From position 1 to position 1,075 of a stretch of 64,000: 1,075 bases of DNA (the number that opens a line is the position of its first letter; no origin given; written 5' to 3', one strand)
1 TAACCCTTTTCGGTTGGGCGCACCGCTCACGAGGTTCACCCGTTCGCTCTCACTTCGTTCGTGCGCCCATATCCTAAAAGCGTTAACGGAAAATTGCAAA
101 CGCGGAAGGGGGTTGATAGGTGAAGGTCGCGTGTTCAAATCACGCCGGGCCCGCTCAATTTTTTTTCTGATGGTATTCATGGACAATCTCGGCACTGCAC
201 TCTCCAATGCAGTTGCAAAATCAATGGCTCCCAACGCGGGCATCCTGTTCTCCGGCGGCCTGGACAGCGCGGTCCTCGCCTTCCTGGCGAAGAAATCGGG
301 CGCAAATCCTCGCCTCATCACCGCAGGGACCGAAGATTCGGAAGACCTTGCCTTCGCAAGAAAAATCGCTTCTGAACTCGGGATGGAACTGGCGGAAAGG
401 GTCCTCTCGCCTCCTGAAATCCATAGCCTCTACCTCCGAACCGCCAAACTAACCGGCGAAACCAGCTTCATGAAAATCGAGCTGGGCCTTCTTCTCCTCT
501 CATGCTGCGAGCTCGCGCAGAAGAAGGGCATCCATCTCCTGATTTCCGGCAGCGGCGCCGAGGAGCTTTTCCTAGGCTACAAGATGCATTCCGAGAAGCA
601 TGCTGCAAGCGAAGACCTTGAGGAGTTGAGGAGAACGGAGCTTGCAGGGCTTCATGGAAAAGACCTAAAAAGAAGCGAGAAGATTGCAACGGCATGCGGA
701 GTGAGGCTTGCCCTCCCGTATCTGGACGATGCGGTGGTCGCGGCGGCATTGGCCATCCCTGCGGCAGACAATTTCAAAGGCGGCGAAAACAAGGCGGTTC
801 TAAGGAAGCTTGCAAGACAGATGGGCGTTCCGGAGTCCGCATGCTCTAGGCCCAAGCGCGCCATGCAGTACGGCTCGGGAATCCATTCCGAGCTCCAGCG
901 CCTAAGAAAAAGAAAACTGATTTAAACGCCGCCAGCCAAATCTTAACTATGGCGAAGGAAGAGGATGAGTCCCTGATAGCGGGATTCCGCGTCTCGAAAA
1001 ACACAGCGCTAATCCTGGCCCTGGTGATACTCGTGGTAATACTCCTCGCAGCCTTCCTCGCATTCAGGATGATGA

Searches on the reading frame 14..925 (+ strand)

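Call 51: search_protein_families(library=pfam, proteins=[window:14-925:+], max_evalue=0.0001)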
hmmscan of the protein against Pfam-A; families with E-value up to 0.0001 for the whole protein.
window:14-925:+ (303 aa): 2 families
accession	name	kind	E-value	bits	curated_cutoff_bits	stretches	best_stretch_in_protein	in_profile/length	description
PF00733.27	Asn_synthase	-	2.7e-38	133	21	2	61-203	4-149/354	Asparagine synthase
PF24167.1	DUF7411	-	7.1e-05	22.9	28.7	0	75-132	3-59/194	Family of unknown function (DUF7411)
